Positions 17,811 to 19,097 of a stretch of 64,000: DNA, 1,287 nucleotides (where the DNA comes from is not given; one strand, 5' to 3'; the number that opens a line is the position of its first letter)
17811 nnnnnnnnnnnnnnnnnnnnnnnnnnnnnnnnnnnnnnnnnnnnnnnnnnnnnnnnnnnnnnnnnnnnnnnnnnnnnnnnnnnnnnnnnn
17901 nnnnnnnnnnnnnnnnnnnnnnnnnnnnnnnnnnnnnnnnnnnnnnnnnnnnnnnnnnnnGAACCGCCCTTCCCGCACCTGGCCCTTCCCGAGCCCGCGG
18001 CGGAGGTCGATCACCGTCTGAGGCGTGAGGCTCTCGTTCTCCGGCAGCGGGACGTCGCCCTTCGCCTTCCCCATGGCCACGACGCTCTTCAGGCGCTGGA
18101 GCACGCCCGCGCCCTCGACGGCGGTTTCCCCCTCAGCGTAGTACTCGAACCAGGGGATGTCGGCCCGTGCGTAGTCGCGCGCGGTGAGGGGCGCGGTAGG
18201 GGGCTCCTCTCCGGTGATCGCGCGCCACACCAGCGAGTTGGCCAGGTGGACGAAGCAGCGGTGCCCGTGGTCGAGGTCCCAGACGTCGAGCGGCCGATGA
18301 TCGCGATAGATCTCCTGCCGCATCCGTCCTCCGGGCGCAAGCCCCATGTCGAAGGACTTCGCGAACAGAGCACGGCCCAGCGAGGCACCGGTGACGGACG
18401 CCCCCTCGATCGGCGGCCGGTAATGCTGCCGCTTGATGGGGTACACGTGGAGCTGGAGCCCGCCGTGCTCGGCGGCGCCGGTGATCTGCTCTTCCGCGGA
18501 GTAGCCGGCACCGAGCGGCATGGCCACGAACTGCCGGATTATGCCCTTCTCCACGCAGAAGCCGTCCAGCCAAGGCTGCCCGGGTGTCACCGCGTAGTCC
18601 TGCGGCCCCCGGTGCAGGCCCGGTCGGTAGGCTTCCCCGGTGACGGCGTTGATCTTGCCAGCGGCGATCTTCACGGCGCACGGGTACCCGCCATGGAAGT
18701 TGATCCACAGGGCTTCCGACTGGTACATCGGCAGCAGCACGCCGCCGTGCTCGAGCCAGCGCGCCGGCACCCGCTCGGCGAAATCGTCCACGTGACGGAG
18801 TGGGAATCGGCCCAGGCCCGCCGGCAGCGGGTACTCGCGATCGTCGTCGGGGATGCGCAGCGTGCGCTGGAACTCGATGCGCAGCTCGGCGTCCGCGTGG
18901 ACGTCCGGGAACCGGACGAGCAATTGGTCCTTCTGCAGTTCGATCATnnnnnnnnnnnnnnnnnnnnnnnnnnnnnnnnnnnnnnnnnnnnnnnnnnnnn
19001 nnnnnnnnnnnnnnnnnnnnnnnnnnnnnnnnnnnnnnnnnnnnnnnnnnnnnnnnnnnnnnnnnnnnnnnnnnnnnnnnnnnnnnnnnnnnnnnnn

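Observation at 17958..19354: Self-contained XRE regulator + 329-aa unknown protein cassette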

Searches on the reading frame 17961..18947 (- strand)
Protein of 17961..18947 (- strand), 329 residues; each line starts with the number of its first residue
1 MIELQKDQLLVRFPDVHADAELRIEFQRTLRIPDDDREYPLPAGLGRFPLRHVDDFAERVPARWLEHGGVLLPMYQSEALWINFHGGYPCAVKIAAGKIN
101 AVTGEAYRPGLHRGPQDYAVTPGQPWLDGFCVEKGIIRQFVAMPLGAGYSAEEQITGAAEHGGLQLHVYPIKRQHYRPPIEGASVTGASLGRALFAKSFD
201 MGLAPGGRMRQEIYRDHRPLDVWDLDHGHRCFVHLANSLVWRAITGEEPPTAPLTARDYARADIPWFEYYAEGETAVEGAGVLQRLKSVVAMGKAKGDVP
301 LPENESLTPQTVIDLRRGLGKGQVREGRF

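Call 3: search_protein_families(library=pfam, proteins=[window:17961-18947:-], max_evalue=1)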
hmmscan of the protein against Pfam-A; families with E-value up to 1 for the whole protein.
window:17961-18947:- (329 aa): 1 family
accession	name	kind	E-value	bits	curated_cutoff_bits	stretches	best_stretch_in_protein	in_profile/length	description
PF14019.11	DUF4235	-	0.18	12.3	27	1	238-268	21-45/77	Protein of unknown function (DUF4235)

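Call 4: search_protein_families(library=ncbifam, proteins=[window:17961-18947:-], max_evalue=1)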
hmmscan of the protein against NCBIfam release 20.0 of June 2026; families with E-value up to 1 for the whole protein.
window:17961-18947:- (329 aa): 0 families

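Call 5: search_protein_families(library=padloc, proteins=[window:17961-18947:-], max_evalue=1)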
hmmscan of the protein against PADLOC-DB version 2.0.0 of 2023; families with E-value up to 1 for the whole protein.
window:17961-18947:- (329 aa): 0 families

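Call 6: find_homologous_proteins(query=window:17961-18947:-)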
Query window:17961-18947:- (329 aa): 7995 proteins with E <= 0.001 among 8000 candidates; the best 120 are listed.
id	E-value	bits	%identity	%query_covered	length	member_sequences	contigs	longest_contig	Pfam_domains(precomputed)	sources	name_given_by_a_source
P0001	3.4e-218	742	97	100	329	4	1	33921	-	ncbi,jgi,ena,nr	ncbi:MAG: hypothetical protein OER21_15715 [Gemmatimonadota bacterium]|nr:hypothetical protein [Gemm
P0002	2.3e-190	650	84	100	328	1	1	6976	-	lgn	-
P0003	2.6e-178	611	78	100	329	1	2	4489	-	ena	-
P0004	1.1e-177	608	78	100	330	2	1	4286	-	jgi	jgi:hypothetical protein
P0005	3.5e-176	604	77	100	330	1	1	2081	-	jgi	jgi:hypothetical protein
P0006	1.7e-174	598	78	100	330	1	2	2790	-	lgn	-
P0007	1.4e-171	588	75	100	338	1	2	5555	-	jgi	-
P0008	9.3e-154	530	70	100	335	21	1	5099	-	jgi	jgi:hypothetical protein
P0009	9.8e-154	530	68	100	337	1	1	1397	-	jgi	jgi:hypothetical protein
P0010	2.6e-152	525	68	100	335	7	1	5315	-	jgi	jgi:hypothetical protein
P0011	3.8e-150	518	67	100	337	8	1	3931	-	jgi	-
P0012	8.0e-150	517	68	100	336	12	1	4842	-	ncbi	-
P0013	3.3e-149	515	68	100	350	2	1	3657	-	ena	-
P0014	3.5e-149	515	68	100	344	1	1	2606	-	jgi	-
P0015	4.1e-149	514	67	100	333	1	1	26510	-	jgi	jgi:hypothetical protein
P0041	1.2e-146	506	65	100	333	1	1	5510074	-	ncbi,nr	ncbi:MAG: hypothetical protein JSW71_18660 [Gemmatimonadota bacterium]|nr:MAG: hypothetical protein 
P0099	3.3e-142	492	66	99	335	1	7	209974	-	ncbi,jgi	jgi:hypothetical protein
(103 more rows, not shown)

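Call 7: search_solved_structures(query=window:17961-18947:-, max_evalue=10)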
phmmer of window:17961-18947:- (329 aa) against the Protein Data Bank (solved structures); distinct sequences matched with E-value up to 10: 0.

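Call 11: find_related_loci(query=A1, collection=genome_contigs, flank=6000)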
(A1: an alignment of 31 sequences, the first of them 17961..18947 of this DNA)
Query A1 (329 aa) in genome_contigs; peptide patterns used: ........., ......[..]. (x = any residue, [..] = any of these).
600 stretches matched a pattern (row limit reached: there are more); 594 encode a relative of the query (tblastn E <= 1e-3); the best 80 are kept; 80 distinct loci.
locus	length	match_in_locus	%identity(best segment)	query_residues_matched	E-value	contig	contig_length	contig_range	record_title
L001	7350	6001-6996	68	1-329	5e-150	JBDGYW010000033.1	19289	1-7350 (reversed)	MAG: Gemmatimonadota bacterium isolate M3-38_Bin_161 M3-38_Bin_161_scaffold_12029, whole genome shotgun sequence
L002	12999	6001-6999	65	1-329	8e-149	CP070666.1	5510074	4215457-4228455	MAG: Gemmatimonadota bacterium isolate bin75 chromosome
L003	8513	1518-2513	66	1-329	7e-146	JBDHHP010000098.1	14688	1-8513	MAG: Gemmatimonadota bacterium isolate M8-62_Bin_211 M8-62_Bin_211_scaffold_16443, whole genome shotgun sequence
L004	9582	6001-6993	65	1-329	6e-146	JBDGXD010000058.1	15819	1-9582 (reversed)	MAG: Gemmatimonadota bacterium isolate M3-22_Bin_33 M3-22_Bin_33_scaffold_10113, whole genome shotgun sequence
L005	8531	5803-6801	64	1-329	1e-145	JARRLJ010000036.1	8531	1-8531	MAG: Gemmatimonadales bacterium isolate Spart_069_MAG scaffold_4972, whole genome shotgun sequence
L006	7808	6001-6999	65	1-329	7e-146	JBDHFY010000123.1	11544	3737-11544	MAG: Gemmatimonadota bacterium isolate M8-58_Bin_338 M8-58_Bin_338_scaffold_28656, whole genome shotgun sequence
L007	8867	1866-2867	64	1-329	2e-145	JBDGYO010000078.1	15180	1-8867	MAG: Gemmatimonadota bacterium isolate M3-38_Bin_121 M3-38_Bin_121_scaffold_44352, whole genome shotgun sequence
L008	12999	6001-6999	66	1-327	3e-144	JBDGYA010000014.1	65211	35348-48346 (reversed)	MAG: Gemmatimonadota bacterium isolate M3-30_Bin_280 M3-30_Bin_280_scaffold_380, whole genome shotgun sequence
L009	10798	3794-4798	66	1-329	1e-143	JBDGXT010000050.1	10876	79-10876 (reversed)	MAG: Gemmatimonadota bacterium isolate M3-30_Bin_181 M3-30_Bin_181_scaffold_28183, whole genome shotgun sequence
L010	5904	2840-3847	67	1-329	2e-143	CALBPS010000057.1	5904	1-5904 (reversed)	MAG TPA_asm: uncultured Gemmatimonadetes bacterium isolate DRR093004_bin.87_CONCOCT_v1.1_MAG genome assembly, contig: ER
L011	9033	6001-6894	72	1-299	3e-142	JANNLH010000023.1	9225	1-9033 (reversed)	MAG: Gemmatimonadaceae bacterium isolate SOY_38_metabat_193 SOY_38_k141_2471185, whole genome shotgun sequence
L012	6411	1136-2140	69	1-329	6e-140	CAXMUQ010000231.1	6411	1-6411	MAG: uncultured Acidimicrobiia bacterium isolate 10C-St8-MC-01_bin.9.orig genome assembly, contig: k141_57133, whole gen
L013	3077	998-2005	65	1-329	5e-145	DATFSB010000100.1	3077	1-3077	MAG TPA_asm: Gemmatimonadales bacterium isolate SMAG_U9373 k141_4448797, whole genome shotgun sequence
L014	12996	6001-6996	64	1-329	9e-139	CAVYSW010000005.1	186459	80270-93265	MAG: uncultured Gemmatimonadales bacterium isolate MFD05942.bin.1.466 genome assembly, contig: contig_64800, whole genom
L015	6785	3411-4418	63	1-329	4e-138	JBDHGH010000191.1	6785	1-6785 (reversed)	MAG: Gemmatimonadota bacterium isolate M8-58_Bin_422 M8-58_Bin_422_scaffold_70546, whole genome shotgun sequence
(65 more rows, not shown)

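Call 15: find_encoding_contigs(protein=P0041, flank=8000, max_places=2)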
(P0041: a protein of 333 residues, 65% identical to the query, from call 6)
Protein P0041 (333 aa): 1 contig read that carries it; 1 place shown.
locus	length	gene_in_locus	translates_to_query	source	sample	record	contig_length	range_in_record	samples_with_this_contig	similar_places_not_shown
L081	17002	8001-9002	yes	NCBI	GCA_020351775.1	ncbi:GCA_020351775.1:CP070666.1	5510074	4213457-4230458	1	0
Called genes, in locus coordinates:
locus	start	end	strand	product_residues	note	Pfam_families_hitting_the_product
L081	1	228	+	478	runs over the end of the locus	-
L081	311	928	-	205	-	PF06790:UPF0259 (weak), PF06161:DUF975 (weak)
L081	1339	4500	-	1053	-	PF00873:ACR_tran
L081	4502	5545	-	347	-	PF25876:HH_MFP_RND (weak), PF25967:RND-MFP_C (weak), PF25989:YknX_C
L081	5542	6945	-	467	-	PF02321:OEP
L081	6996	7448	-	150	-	PF12802:MarR_2 (weak), PF01047:MarR (faint)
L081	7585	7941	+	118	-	PF13560:HTH_31, PF01381:HTH_3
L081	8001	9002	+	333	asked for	-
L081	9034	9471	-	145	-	PF03692:CxxCxxCC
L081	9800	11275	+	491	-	PF00474:SSF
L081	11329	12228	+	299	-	-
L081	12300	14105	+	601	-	PF00246:Peptidase_M14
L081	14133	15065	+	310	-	-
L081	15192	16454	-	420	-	-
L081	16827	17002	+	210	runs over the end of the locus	PF00691:OmpA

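Call 16: find_encoding_contigs(protein=P0099, flank=8000, max_places=2)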
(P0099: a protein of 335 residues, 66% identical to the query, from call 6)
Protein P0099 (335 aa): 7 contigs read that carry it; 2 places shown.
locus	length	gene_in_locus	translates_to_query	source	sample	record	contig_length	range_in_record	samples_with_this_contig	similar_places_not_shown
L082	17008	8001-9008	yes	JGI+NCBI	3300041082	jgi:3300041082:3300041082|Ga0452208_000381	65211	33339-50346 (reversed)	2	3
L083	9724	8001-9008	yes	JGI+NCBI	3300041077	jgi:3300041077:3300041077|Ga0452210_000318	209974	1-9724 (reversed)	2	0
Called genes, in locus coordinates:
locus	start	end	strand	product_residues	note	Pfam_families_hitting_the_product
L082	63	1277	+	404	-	PF12704:MacB_PCD, PF02687:FtsX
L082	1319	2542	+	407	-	PF12704:MacB_PCD, PF02687:FtsX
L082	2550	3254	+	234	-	PF00005:ABC_tran, PF02463:SMC_N (weak), PF13304:AAA_21 (weak)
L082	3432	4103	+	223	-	PF01177:Asp_Glu_race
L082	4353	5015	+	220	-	-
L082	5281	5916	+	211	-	-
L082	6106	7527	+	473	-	PF01554:MatE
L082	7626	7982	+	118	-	PF13560:HTH_31, PF01381:HTH_3 (weak)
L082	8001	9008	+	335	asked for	-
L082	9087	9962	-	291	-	-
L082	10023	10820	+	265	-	-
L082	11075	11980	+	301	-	PF03976:PPK2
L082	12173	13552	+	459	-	PF00496:SBP_bac_5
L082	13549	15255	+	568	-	PF00672:HAMP, PF02518:HATPase_c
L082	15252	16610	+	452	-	PF00072:Response_reg, PF07724:AAA_2 (faint), PF00158:Sigma54_activat, PF14532:Sigma54_activ_2, PF01078:Mg_chelatase (faint), PF07728:AAA_5, PF25601:AAA_lid_14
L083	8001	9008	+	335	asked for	-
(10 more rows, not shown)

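Call 17: find_encoding_contigs(protein=P0001, flank=10000, max_places=2)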
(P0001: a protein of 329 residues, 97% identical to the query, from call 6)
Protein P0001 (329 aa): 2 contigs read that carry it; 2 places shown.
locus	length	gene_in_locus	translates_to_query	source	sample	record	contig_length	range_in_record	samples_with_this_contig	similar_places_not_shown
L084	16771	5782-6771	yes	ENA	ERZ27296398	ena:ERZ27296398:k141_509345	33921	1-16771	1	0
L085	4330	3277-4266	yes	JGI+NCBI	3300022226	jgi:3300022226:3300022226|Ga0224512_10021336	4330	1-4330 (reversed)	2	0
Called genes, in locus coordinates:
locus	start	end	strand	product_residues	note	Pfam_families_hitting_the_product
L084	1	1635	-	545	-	?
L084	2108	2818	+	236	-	PF02557:VanY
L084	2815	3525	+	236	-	PF00246:Peptidase_M14, PF24827:AstE_AspA_cat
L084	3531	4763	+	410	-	PF07670:Gate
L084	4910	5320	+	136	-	-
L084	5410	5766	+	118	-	PF13560:HTH_31, PF01381:HTH_3 (weak), PF12844:HTH_19 (weak)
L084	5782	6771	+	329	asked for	-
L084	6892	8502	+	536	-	PF00069:Pkinase, PF07714:PK_Tyr_Ser-Thr, PF01636:APH (faint)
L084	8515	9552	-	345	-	PF07478:Dala_Dala_lig_C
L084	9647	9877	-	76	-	-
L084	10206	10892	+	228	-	PF00930:DPPIV_N (faint), PF26549:Tricorn_N, PF26550:Tricorn_2nd (weak), PF07676:PD40, PF26549:Tricorn_N, PF07676:PD40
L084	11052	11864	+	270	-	-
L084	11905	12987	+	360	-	PF00355:Rieske, PF19112:VanA_C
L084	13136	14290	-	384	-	PF01244:Peptidase_M19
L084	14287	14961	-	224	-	PF02525:Flavodoxin_2, PF03358:FMN_red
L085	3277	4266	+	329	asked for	-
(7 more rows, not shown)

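Call 19: search_protein_representatives(alignment_id=A1)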
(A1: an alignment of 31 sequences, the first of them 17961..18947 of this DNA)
Query: 31 sequences, 335 profile positions. Proteins with E-value up to 0.001 (for the whole library): 4667; up to 1e-10: 3000; up to 1e-30: 1278. The best 150 are listed.
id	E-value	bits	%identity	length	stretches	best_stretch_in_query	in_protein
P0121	5.8e-165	564.7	-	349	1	1-335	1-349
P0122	1.4e-144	497.8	-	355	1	1-335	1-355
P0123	2.6e-143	493.6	-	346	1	1-335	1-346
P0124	1.7e-140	484.3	-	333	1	1-335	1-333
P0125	2.5e-139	480.5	-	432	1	5-332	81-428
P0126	4.4e-136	469.8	-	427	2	1-195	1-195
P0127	6.2e-136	469.3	-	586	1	1-324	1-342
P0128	9.1e-135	465.5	-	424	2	19-332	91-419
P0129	8.0e-131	452.5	-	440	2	1-187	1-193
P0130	1.2e-129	448.7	-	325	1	1-335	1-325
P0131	4.2e-129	446.9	-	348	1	6-333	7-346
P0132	1.5e-128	445.0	-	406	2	1-182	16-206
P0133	3.9e-128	443.7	-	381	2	1-189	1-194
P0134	1.6e-127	441.7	-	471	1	1-307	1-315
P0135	6.6e-126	436.3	-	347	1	1-321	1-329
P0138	8.3e-125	432.7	-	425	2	1-180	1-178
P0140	7.0e-124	429.7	-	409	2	1-194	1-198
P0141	1.1e-122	425.8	-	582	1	1-312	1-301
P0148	4.0e-118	410.8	-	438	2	2-184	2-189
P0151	4.0e-116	404.2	-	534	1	18-314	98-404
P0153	3.5e-115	401.1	-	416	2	1-189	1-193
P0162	5.0e-111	387.5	-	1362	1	17-321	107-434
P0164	1.4e-110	386.0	-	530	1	1-304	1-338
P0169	1.8e-109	382.3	-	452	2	1-195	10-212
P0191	4.9e-103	361.2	-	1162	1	17-315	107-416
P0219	3.1e-95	335.5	-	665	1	1-303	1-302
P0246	1.2e-91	323.7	-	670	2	21-178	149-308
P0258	4.8e-90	318.5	-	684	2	18-177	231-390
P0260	1.2e-89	317.2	-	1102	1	22-331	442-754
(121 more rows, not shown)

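Call 20: search_protein_families(library=pfam, proteins=[P0162, P0191, P0260, P0127, P0141, P0219, P0246, P0258, P0151, P0164], max_evalue=0.01)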
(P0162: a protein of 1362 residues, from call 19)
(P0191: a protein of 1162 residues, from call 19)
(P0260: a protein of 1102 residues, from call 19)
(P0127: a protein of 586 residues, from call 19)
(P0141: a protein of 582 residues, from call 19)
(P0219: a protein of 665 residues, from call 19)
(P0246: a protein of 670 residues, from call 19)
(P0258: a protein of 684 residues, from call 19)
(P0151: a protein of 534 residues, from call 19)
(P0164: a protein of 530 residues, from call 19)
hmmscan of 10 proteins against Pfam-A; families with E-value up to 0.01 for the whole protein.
P0162 (1362 aa): 1 family
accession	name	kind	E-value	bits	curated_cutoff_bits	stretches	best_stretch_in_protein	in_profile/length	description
PF08238.18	Sel1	-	8.5e-21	74.1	30.7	3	947-982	1-36/36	Sel1 repeat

P0191 (1162 aa): 0 families

P0260 (1102 aa): 5 families
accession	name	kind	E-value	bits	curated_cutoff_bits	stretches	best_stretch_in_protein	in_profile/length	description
PF00069.31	Pkinase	-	5e-43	147.8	31.7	2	33-190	1-151/263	Protein kinase domain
PF03781.23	FGE-sulfatase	-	1.8e-24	87.2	23.3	1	898-1095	38-253/255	Sulfatase-modifying factor enzyme 1-like domain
PF07714.23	PK_Tyr_Ser-Thr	-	4.8e-23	82.2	23.1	1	35-189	3-154/258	Protein tyrosine and serine/threonine kinase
PF03109.22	ABC1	-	1.9e-06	27.7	22.9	1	106-198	144-228/244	ABC1 atypical kinase-like domain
PF01636.29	APH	-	0.00015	22.1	23.2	1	136-185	148-198/239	Phosphotransferase enzyme family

P0127 (586 aa): 2 families
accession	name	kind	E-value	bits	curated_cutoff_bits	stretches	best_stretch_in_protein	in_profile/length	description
PF13519.12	VWA_2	-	0.0033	18.5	27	1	389-499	3-107/107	von Willebrand factor type A domain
PF00092.34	VWA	-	0.0042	17.8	23.8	1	387-516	2-125/174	von Willebrand factor type A domain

P0141 (582 aa): 0 families

P0219 (665 aa): 1 family
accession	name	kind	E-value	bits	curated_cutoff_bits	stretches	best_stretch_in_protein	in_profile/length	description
PF06067.16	DUF932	-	5.5e-07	30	23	1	443-590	62-209/227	Domain of unknown function (DUF932)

P0246 (670 aa): 0 families

P0258 (684 aa): 11 families
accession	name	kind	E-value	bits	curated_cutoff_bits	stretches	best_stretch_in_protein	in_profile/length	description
PF00240.29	ubiquitin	-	6.3e-20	71.2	25.4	1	3-59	1-57/72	Ubiquitin family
PF11976.14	Rad60-SLD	-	5.9e-09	36.1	23.8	1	1-57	1-58/72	Ubiquitin-2 like Rad60 SUMO-like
PF13920.12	zf-C3HC4_3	-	1.3e-08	35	27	1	606-654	2-48/49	Zinc finger, C3HC4 type (RING finger)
PF00097.31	zf-C3HC4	-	2.5e-05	24.5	21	1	609-648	1-40/40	Zinc finger, C3HC4 type (RING finger)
PF13639.12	zf-RING_2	-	6.3e-05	23.6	27.3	1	607-649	1-44/44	Ring finger domain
PF14447.12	Prok-RING_4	-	6.8e-05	23.1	27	1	609-658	1-46/46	Prokaryotic RING finger family 4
PF24921.1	RING_XB3-XBAT31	-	0.00031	21.2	50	1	609-653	2-56/57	E3 ubiquitin-protein ligase XB3/XBAT31 RING finger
PF13445.12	zf-RING_UBOX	-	0.00081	19.8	25.2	1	609-646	1-39/39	RING-type zinc-finger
PF13923.12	zf-C3HC4_2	-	0.00097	19.3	27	1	608-648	1-40/40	Zinc finger, C3HC4 type (RING finger)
PF14634.12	zf-RING_5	-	0.0019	18.6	27.9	1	608-649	1-42/43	zinc-RING finger domain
PF14570.12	zf-RING_4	-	0.0079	16.4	27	0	609-650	1-45/48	RING/Ubox like zinc-binding domain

P0151 (534 aa): 0 families

P0164 (530 aa): 3 families
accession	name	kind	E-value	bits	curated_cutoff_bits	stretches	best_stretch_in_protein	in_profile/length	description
PF00092.34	VWA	-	1.9e-05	25.4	23.8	1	347-497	2-148/174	von Willebrand factor type A domain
PF05762.20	VWA_CoxE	-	8e-05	22.6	26.4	1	342-473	54-176/222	VWA domain containing CoxE-like protein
PF13519.12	VWA_2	-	9.6e-05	23.4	27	1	347-456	1-106/107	von Willebrand factor type A domain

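Call 21: predict_structure(alignment_id=A1)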
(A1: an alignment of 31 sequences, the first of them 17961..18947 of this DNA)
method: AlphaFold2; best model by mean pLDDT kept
length: 329 residues; sequences in the alignment: 31
mean_pLDDT: 43.4   pTM: 0.46
mean pLDDT of the five models: 43.4, 43.0, 42.7, 42.3, 40.7
residues with pLDDT >= 90: 0; 70-90: 27; 50-70: 73; < 50: 229
segments of 3 or more residues with pLDDT < 50: 31-34, 37-52, 75-77, 96-163, 180-215, 229-260, 263-329
pLDDT, mean of each block of 10 residues (from residue 1): 58 78 67 46 42 53 54 51 69 47 28 26 31 28 32 33 54 71 33 34 27 46 61 38 45 41 39 27 30 36 31 38 36
secondary structure, 60 per line:
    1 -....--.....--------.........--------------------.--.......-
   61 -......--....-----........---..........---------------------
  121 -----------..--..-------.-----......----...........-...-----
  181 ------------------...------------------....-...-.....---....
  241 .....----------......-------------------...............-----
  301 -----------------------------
elements in order: E2-5 E8-12 E21-29 H53-59 H62-67 E70-73 E79-86 E90-99 H151-156 E161-171 E199-201 E229-233 H237-245 H256-261 H281-295

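Call 32: search_solved_structures(query=A2, max_evalue=10, show_alignments=2)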
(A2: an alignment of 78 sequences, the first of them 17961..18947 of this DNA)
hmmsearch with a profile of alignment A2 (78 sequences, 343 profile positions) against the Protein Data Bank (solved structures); distinct sequences matched with E-value up to 10: 1.
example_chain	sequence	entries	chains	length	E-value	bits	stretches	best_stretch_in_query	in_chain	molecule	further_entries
4jcs_A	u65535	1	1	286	1.9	10.7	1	17-82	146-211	Enoyl-CoA hydratase/isomerase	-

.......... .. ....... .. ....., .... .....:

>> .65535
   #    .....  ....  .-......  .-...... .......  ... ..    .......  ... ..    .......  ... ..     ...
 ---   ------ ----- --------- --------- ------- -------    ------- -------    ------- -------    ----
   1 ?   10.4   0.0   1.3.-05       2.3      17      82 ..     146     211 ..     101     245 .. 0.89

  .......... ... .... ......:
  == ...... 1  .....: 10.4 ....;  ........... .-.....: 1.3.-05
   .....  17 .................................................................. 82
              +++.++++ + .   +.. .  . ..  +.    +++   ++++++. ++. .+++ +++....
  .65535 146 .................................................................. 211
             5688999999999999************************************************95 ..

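Call 33: search_protein_families(library=phrogs, proteins=[window:17961-18947:-], max_evalue=1)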
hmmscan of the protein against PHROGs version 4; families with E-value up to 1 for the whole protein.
window:17961-18947:- (329 aa): 0 families

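Call 34: search_dna_similar(query=window:17961-18947:-, collection=plasmids, mode=protein, max_rows=25)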
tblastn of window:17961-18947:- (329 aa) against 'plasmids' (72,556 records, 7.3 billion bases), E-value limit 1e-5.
Records with a match: 6; places in all: 6; records where one place covers at least 80% of the query: 6.
Best place of each record, by identity: <60% 6.
By first word of the organism name: Euzebya 1; Miltoncostaea 1; Kovacikia 1; Bosea 1; Streptomyces 1; Bradyrhizobium 1.
By predicted mobility (MOB-suite, as given by PLSDB): non-mobilizable 5; conjugative 1.
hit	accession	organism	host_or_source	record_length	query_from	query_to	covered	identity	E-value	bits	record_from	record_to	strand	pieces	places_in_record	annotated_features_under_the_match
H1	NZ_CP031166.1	Euzebya pacifica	-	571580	1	312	95%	50.6%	9e-94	311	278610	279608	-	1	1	hypothetical protein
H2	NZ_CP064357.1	Miltoncostaea oceani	pure culture,marine sediment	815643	21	329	94%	42.5%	2e-67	236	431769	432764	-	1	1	hypothetical protein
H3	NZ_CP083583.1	Kovacikia minuta CCNUW1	cell culture,fresh water lake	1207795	24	289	81%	46.5%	8e-70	243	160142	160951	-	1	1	record has no annotation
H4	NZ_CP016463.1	Bosea sp. RAC05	Microbial isolate,Algal phycosphere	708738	2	316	96%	38.0%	8e-69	239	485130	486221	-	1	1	hypothetical protein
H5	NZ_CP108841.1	Streptomyces chartreusis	-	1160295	20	321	92%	38.6%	5e-54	197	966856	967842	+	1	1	none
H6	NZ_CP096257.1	Bradyrhizobium barranii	Glycine max cv. AC Glengarry,Cell ...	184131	16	299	86%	33.9%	4e-40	157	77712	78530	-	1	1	hypothetical protein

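Call 35: search_dna_similar(query=window:17961-18947:-, collection=phages, mode=protein, max_rows=15)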
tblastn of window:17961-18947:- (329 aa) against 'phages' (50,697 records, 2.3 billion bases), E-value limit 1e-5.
Records with a match: 2; places in all: 2; records where one place covers at least 80% of the query: 2.
Best place of each record, by identity: <60% 2.
By first word of the organism name: Virus 1; uncultured 1.
By host as written in the record: - 2.
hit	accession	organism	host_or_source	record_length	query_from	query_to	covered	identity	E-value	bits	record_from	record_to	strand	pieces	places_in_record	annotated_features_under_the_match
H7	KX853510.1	Virus Rctr197k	enrichment culture DAMO/AAA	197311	22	318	88%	40.5%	3e-55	240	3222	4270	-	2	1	similar to putative membrane protein; overlaps another CDS with the ... | putative membrane protein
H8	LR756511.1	uncultured phage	metagenomic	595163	22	290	82%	31.3%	2e-34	139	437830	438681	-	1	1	record has no annotation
